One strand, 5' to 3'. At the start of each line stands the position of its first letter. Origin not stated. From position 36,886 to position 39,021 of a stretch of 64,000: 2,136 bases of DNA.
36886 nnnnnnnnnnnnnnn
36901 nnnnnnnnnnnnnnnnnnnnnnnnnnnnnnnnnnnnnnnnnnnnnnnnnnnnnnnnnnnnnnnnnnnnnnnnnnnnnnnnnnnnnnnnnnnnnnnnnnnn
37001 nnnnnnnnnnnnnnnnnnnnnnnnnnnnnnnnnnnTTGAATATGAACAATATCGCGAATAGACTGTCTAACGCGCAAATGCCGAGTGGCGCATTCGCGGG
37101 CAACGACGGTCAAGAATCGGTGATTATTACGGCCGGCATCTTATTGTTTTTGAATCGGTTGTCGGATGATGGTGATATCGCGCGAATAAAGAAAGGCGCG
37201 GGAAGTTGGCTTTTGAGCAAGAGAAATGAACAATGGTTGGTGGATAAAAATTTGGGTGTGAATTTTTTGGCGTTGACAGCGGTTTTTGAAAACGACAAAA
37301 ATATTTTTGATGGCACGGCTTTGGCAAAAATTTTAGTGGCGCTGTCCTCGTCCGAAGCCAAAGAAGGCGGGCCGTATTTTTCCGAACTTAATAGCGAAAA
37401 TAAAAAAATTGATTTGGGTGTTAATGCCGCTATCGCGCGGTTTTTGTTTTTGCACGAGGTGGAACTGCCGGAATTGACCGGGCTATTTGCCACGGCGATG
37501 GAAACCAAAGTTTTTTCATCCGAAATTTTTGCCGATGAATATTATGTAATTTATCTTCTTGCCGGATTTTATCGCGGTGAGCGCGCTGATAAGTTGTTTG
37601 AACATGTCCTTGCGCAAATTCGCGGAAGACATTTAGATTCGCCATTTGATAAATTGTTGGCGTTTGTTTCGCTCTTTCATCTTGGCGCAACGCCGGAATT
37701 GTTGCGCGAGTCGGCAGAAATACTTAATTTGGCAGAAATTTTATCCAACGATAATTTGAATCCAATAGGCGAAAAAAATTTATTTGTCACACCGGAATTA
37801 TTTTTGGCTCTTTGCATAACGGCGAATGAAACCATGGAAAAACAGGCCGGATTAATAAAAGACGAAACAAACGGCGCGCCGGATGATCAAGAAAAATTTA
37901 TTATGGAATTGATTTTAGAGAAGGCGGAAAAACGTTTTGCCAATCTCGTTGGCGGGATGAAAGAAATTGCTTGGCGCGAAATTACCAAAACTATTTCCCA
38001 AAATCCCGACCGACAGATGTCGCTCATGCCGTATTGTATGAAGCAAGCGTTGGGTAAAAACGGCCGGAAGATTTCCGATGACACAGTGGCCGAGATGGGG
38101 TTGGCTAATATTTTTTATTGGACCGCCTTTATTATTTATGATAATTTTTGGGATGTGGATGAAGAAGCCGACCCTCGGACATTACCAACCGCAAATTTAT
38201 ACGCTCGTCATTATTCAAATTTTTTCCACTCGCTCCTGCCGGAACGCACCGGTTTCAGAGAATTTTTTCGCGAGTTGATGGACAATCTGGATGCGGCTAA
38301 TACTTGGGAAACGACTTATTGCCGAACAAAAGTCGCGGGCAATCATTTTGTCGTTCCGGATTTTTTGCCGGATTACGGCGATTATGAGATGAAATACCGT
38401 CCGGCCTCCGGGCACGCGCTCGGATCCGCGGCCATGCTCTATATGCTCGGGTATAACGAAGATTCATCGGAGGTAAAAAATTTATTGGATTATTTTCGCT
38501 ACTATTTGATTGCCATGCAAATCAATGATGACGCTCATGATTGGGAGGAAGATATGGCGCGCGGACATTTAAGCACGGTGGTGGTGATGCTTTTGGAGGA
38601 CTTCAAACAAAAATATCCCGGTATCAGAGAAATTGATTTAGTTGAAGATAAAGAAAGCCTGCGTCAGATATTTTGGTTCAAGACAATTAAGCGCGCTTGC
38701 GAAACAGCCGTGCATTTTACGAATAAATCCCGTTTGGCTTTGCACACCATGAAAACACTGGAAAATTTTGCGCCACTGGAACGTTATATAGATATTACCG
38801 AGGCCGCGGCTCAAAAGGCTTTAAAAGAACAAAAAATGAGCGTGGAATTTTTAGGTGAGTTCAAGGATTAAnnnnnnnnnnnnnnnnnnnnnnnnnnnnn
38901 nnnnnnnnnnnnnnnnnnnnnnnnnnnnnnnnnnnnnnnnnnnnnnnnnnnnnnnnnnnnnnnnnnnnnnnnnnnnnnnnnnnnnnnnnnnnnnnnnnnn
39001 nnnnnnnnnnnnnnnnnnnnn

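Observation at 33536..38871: Orphan PotD-like binding protein + OmpR/HK two-component pair + translationally coupled 611-aa isoprenoid-synthase-like protein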

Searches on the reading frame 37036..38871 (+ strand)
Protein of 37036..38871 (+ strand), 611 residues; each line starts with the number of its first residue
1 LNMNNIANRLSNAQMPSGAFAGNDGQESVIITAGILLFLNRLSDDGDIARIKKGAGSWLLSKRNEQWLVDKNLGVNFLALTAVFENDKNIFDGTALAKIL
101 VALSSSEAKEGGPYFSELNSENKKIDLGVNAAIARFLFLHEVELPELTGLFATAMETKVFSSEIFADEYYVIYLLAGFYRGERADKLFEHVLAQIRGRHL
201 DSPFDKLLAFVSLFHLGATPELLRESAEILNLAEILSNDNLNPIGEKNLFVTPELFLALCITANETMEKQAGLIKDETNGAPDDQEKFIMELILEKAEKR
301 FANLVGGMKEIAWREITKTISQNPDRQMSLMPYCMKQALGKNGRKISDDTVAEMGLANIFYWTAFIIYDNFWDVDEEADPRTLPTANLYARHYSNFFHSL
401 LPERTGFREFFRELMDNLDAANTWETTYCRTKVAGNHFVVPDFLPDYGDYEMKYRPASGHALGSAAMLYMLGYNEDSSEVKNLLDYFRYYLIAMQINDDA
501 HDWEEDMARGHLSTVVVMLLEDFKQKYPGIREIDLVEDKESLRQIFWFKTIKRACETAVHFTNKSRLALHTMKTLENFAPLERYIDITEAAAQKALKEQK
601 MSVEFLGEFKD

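Call 4: search_protein_families(library=pfam, proteins=[window:37036-38871:+], max_evalue=0.1)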
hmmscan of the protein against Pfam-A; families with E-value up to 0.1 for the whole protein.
window:37036-38871:+ (611 aa): 0 families

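Call 5: search_protein_families(library=ncbifam, proteins=[window:37036-38871:+], max_evalue=0.1)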
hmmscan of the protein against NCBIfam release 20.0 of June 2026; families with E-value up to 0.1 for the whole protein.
window:37036-38871:+ (611 aa): 0 families

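Call 6: find_homologous_proteins(query=window:37042-38871:+, max_evalue=0.001)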
Query window:37042-38871:+ (609 aa): 189 proteins with E <= 0.001 among 8000 candidates; the best 120 are listed.
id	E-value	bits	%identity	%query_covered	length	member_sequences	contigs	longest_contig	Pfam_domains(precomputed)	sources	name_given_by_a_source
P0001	0.0e+0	1382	100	100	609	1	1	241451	-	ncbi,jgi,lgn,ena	ncbi:MAG: hypothetical protein WC457_01880 [Patescibacteria group bacterium]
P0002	0.0e+0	1077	78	100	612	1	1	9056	-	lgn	-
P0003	6.9e-195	667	53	100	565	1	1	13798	-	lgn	-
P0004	6.7e-187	641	51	100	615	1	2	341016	-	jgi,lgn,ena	-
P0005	6.4e-185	634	51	99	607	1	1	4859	-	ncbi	-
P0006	3.2e-175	602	48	100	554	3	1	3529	-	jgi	jgi:hypothetical protein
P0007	6.9e-175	601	53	91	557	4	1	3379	-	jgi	-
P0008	2.3e-169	583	46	100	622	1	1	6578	-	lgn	-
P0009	1.1e-168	581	46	100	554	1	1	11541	-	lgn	-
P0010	3.8e-166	572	50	91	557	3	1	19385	-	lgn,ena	-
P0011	1.4e-165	570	46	100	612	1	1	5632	-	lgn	-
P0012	1.8e-164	567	47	100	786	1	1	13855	PF02518.32,PF14501.13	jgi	-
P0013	4.9e-164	565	49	99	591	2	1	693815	-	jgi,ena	-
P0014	9.6e-163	561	47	100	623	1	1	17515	-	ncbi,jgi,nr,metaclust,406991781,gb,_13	ncbi:MAG: hypothetical protein ACD_15C00113G0014 [uncultured bacterium]|nr:MAG: hypothetical protein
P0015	1.7e-162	560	46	100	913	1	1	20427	PF02518.32,PF14501.13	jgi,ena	-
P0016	1.7e-161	557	47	100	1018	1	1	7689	PF02518.32,PF14501.13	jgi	-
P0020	4.3e-158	546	47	99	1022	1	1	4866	PF02518.32,PF14501.13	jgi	-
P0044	1.2e-145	505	45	93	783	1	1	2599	PF02518.32,PF14501.13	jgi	-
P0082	7.9e-135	469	60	53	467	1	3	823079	-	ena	-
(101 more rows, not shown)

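Call 7: search_solved_structures(query=window:37042-38871:+, max_evalue=10, show_alignments=3)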
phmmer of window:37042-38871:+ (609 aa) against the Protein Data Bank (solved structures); distinct sequences matched with E-value up to 10: 2.
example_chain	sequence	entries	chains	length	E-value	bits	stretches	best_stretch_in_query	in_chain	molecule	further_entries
4raa_A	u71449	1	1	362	0.057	15.1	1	421-472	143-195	Putative exported protein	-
2d5m_A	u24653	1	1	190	1.2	10.8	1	144-203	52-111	flavoredoxin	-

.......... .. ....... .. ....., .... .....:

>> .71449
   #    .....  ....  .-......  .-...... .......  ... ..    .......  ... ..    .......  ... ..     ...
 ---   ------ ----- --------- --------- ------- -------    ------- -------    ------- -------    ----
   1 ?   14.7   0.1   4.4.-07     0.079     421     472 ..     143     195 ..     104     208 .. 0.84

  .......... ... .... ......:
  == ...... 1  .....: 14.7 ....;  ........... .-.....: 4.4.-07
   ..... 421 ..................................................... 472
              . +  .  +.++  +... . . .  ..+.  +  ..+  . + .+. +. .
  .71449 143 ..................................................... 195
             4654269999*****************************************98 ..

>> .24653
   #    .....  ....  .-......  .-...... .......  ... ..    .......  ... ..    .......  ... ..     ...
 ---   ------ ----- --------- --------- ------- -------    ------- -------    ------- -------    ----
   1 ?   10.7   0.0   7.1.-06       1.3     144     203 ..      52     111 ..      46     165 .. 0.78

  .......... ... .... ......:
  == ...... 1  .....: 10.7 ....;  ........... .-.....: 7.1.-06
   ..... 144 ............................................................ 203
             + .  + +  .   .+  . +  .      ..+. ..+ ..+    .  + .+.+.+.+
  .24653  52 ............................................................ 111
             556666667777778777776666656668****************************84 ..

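Call 12: search_solved_structures(query=A1, max_evalue=10, show_alignments=3)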
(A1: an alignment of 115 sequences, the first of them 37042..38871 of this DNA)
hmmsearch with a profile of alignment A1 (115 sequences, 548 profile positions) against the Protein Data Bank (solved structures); distinct sequences matched with E-value up to 10: 0.

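Call 14: find_encoding_contigs(protein=P0004, flank=8000, max_places=2)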
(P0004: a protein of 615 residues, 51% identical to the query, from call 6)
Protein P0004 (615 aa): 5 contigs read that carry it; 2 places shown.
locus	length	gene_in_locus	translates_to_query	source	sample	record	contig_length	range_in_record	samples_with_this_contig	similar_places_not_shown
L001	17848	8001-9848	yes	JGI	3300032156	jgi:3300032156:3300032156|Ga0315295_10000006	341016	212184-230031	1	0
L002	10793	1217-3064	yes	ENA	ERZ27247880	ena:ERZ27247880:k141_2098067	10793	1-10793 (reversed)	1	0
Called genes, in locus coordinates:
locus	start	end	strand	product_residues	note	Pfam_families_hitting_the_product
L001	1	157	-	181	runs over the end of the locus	PF04079:SMC_ScpB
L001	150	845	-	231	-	PF02616:SMC_ScpA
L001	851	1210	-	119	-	-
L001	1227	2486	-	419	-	PF13200:DUF4015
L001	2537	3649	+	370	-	PF05496:RuvB_N (faint), PF13177:DNA_pol3_delta2, PF00004:AAA, PF22608:DNAX_ATPase_lid, PF12169:DNA_pol3_gamma3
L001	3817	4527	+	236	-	PF05175:MTS, PF10294:Methyltransf_16 (weak), PF02475:TRM5-TYW2_MTfase, PF03602:Cons_hypoth95, PF06325:PrmA, PF12847:Methyltransf_18, PF13847:Methyltransf_31, PF13649:Methyltransf_25, +4 more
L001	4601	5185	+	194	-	PF02525:Flavodoxin_2 (weak), PF03358:FMN_red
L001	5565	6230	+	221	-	PF00072:Response_reg, PF00486:Trans_reg_C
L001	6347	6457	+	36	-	-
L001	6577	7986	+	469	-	PF02518:HATPase_c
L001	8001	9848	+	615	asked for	-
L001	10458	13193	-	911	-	-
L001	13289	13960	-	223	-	-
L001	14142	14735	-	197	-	-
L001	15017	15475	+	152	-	PF00293:NUDIX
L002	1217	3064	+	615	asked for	-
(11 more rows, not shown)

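Call 15: find_encoding_contigs(protein=P0013, flank=8000, max_places=2)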
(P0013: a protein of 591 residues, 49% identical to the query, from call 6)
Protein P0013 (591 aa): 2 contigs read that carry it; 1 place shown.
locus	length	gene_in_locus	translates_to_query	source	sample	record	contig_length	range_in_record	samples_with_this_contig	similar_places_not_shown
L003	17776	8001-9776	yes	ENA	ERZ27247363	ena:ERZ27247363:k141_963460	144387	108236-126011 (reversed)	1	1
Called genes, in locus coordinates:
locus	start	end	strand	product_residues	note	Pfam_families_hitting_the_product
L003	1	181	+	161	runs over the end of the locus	-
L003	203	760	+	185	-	PF01966:HD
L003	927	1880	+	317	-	PF01207:Dus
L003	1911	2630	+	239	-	PF04402:SIMPL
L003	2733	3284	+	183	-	PF09946:DUF2178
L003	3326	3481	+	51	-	PF01381:HTH_3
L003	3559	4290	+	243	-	PF08713:DNA_alkylation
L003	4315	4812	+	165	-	PF20603:Bact_hydrolase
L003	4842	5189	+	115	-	PF24709:DUF7670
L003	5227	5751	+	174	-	PF00293:NUDIX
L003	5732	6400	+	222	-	PF00072:Response_reg, PF00486:Trans_reg_C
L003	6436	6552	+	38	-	-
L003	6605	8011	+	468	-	-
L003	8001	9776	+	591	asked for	-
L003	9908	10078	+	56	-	-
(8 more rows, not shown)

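Call 16: find_encoding_contigs(protein=P0082, flank=8000, max_places=2)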
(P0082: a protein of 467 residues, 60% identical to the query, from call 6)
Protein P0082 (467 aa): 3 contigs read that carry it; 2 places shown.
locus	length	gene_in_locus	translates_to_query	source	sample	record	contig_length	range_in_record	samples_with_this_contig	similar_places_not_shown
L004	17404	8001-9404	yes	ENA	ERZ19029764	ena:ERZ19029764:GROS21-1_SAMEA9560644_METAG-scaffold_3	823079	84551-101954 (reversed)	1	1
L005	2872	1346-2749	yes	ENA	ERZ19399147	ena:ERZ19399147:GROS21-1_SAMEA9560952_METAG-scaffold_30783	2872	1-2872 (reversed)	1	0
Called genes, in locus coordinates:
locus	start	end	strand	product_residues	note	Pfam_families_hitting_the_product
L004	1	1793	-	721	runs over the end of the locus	PF03717:PBP_dimer, PF00905:Transpeptidase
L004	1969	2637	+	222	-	PF00072:Response_reg, PF00486:Trans_reg_C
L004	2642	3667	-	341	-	PF09587:PGA_cap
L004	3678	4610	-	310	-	PF01297:ZnuA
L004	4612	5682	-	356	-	PF00149:Metallophos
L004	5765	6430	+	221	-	PF00072:Response_reg, PF00486:Trans_reg_C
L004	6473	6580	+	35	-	-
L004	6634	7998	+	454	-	PF02518:HATPase_c, PF14501:HATPase_c_5 (weak)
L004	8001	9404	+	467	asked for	-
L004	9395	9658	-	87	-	PF05016:ParE_toxin, PF15738:YafQ_toxin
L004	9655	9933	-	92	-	PF04221:RelB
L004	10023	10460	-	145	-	PF22381:Staph_reg_Sar_Rot (weak), PF01047:MarR, PF12802:MarR_2, PF13463:HTH_27 (weak)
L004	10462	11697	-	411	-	PF12704:MacB_PCD, PF02687:FtsX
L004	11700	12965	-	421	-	PF12704:MacB_PCD, PF02687:FtsX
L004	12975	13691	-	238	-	PF00005:ABC_tran, PF02463:SMC_N (weak), PF13304:AAA_21 (faint)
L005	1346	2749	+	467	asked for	-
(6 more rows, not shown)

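Call 23: predict_structure(alignment_id=A1)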
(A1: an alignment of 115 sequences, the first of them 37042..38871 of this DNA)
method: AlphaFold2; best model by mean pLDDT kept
length: 609 residues; sequences in the alignment: 115
mean_pLDDT: 94.9   pTM: 0.89
mean pLDDT of the five models: 94.9, 94.5, 94.3, 93.7, 92.7
residues with pLDDT >= 90: 549; 70-90: 43; 50-70: 17; < 50: 0
segments of 3 or more residues with pLDDT < 50: none
pLDDT, mean of each block of 10 residues (from residue 1): 90 98 96 97 92 98 97 98 96 97 96 94 98 97 96 97 95 94 96 94 96 95 96 88 75 96 90 62 95 98 96 96 93 98 98 98 92 80 97 98 98 97 95 97 95 94 98 98 98 97 96 98 97 98 98 98 99 98 97 97 91
secondary structure, 60 per line:
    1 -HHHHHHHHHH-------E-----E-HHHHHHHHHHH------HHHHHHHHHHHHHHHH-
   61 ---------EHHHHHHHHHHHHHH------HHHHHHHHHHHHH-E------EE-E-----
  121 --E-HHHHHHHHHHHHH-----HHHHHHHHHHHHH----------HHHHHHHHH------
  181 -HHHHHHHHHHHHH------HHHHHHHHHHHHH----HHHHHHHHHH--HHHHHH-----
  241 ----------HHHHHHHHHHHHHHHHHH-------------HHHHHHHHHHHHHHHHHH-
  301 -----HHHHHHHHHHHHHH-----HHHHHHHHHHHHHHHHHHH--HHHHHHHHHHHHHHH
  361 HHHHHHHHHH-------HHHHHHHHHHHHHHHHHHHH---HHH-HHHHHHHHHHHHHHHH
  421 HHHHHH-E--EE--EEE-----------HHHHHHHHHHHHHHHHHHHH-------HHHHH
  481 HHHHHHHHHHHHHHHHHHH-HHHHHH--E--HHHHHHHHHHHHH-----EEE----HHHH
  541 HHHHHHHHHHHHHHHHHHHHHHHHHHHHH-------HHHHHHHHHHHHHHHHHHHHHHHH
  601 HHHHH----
elements in order: H2-11 H27-37 H44-59 H71-84 H91-103 H125-137 H143-155 H166-174 H182-194 H201-213 H218-227 H230-235 H251-268 H282-299 H306-319 H325-343 H346-370 H378-397 H405-426 E435-437 H449-468 H476-499 H501-506 H512-524 E530-532 H537-569 H577-605

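Call 25: search_protein_representatives(alignment_id=A1)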
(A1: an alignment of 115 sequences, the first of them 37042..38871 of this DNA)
Query: 115 sequences, 548 profile positions. Proteins with E-value up to 0.001 (for the whole library): 1590; up to 1e-10: 1401; up to 1e-30: 1074. The best 150 are listed.
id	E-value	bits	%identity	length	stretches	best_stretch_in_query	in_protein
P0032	3.0e-230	782.3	-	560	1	1-547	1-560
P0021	1.4e-229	780.1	-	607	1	1-546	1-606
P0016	6.8e-229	777.9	-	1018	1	1-547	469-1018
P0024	6.5e-228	774.6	-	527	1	1-547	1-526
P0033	4.7e-214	728.9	-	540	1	18-547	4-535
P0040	3.5e-211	719.4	-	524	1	1-547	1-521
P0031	7.2e-211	718.4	-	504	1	65-547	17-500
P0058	6.6e-210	715.2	-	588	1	1-547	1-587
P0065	6.9e-209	711.8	-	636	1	5-547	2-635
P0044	8.1e-209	711.6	-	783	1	1-507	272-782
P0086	1.0e-205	701.4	-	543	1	45-547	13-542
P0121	2.6e-204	696.8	-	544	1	4-547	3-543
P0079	4.4e-203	692.7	-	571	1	24-547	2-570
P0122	1.2e-202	691.2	-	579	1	24-547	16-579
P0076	1.1e-199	681.5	-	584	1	22-547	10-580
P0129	9.1e-178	609.1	-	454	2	210-546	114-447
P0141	7.2e-149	513.7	-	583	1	17-547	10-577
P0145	3.8e-142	491.5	-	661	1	17-547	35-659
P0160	7.7e-125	434.4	-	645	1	15-546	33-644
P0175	3.0e-116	406.1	-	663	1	15-546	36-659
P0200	6.5e-107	375.2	-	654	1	15-547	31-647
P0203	1.8e-106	373.8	-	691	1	20-546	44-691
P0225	2.2e-101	357.0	-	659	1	18-547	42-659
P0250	1.4e-97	344.5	-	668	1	22-547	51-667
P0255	3.1e-96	340.0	-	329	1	215-547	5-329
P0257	5.0e-96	339.3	-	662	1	20-547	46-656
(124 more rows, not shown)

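Call 26: search_protein_families(library=pfam, proteins=[P0160, P0175, P0203, P0225, P0250, P0257, P0145, P0255], max_evalue=0.1)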
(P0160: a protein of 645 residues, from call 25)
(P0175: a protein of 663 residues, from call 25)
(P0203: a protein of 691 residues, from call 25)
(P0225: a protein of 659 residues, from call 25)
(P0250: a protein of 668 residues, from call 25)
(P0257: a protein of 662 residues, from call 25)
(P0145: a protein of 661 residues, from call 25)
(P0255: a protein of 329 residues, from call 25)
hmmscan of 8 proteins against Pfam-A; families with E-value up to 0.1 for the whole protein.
P0160 (645 aa): 3 families
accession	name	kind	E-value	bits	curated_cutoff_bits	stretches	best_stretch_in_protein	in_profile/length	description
PF13243.12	SQHop_cyclase_C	-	3.5e-05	23.4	26.1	1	238-309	248-318/319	Squalene-hopene cyclase C-terminal domain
PF00432.27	Prenyltrans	-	0.0049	16.8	26.5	0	217-276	53-121/304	Prenyltransferase alpha-alpha toroid domain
PF07678.20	TED_complement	-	0.0075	15.8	22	0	252-312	112-169/312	A-macroglobulin TED domain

P0175 (663 aa): 1 family
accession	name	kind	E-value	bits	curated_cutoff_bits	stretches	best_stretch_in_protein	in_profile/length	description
PF07678.20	TED_complement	-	0.028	14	22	0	8-81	113-188/312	A-macroglobulin TED domain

P0203 (691 aa): 0 families

P0225 (659 aa): 2 families
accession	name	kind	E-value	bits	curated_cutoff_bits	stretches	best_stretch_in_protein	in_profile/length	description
PF01122.25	Cobalamin_bind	-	0.03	13.8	25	1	226-297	212-289/317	Eukaryotic cobalamin-binding protein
PF01241.23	PSI_PSAK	-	0.076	13.4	23.2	0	495-516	42-63/70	Photosystem I psaG / psaK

P0250 (668 aa): 2 families
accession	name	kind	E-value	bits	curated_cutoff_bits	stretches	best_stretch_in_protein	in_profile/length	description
PF07678.20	TED_complement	-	0.0023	17.5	22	1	12-90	110-191/312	A-macroglobulin TED domain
PF19086.5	Terpene_syn_C_2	-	0.016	15.4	23.7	0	428-579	6-173/199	Terpene synthase family 2, C-terminal metal binding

P0257 (662 aa): 0 families

P0145 (661 aa): 1 family
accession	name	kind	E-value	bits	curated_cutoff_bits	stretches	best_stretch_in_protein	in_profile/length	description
PF02471.22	OspE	-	0.0017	19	25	0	24-73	44-95/107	Borrelia outer surface protein E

P0255 (329 aa): 2 families
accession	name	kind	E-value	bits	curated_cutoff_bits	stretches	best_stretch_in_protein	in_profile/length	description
PF22573.2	SPMIP5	-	0.0012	19.1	21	1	78-100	26-48/62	Sperm-associated microtubule inner protein 5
PF22127.1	NtdA_N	-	0.096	12.9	27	0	237-264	32-59/66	NTD biosynthesis operon protein NtdA, N-terminal domain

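Call 27: fold_search(model_id=the predicted structure, library=pdb)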
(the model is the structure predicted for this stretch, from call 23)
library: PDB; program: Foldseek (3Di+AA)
matches with E <= 10: 656; with E <= 0.001: 5
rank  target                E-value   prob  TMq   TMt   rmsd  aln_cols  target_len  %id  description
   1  5jfq_B                3.0e-04  1.00  0.37  0.67   5.7       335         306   13  Geranylgeranyl Pyrophosphate Synthetase from archaeon Geoglobus acetivorans (released 2017-05-24)
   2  5jfq_A                6.2e-04  1.00  0.36  0.66   5.8       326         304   14  Geranylgeranyl Pyrophosphate Synthetase from archaeon Geoglobus acetivorans (released 2017-05-24)
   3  9jsc_A                8.2e-04  1.00  0.39  0.70   4.9       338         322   14  Crystal structure of OsSPS3 complexed with YH24532 (released 2026-04-08)
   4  9jqs_A                9.6e-04  1.00  0.38  0.67   5.6       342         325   13  Apo form of Oryza sativa solanesyl diphosphate synthase 3 (released 2025-12-17)
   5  9v4i_B                9.6e-04  1.00  0.36  0.66   5.8       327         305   13  Prenyltransferase Ord1 D219A (released 2025-10-01)
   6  9e2i_D                1.0e-03  1.00  0.32  0.33  26.6       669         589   12  Variediene synthase with six cyclases (released 2025-05-21)
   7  9v4h_A                1.1e-03  1.00  0.37  0.67   6.1       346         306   14  Prenyltransferase Ord1 Q216A-FSPP (released 2025-10-01)
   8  3ph7_C                1.1e-03  1.00  0.36  0.61   6.9       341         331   14  Crystal structure of Plasmodium vivax putative polyprenyl pyrophosphate synthase in complex with geranylgeranyl diphos (released 2010-11-17)
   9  9e2m_B                1.1e-03  1.00  0.26  0.28  26.7       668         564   11  Variediene synthase with one cyclase (conformation 3) (released 2025-05-21)
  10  9v4g_C                1.3e-03  1.00  0.36  0.67   5.7       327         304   13  Prenyltransferase Ord1 wild type (released 2025-10-01)
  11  4jyx_B                1.4e-03  1.00  0.39  0.70   4.9       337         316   12  Crystal structure of polyprenyl synthase PATL_3739 (TARGET EFI-509195) FROM PSEUDOALTEROMONAS ATLANTICA, COMPLEX WITH  (released 2013-04-10)
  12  9e2j_A                1.5e-03  1.00  0.35  0.35  28.8       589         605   12  Variediene synthase with five cyclases (released 2025-05-21)
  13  9e2i_A                1.5e-03  1.00  0.33  0.35  26.4       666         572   10  Variediene synthase with six cyclases (released 2025-05-21)
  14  3p5r_B                1.5e-03  1.00  0.25  0.21  17.1       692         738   10  Crystal Structure of Taxadiene Synthase from Pacific Yew (Taxus brevifolia) in complex with Mg2+ and 2-fluorogeranylge (released 2010-12-29)
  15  9v4h_B                1.6e-03  1.00  0.37  0.69   5.9       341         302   13  Prenyltransferase Ord1 Q216A-FSPP (released 2025-10-01)
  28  5ze6_D                2.6e-03  1.00  0.38  0.69   5.0       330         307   16  CRYSTAL STRUCTURE OF OCTAPRENYL PYROPHOSPHATE SYNTHASE FROM ESCHERICHIA COLI WITH BPH-981 (released 2019-02-27)
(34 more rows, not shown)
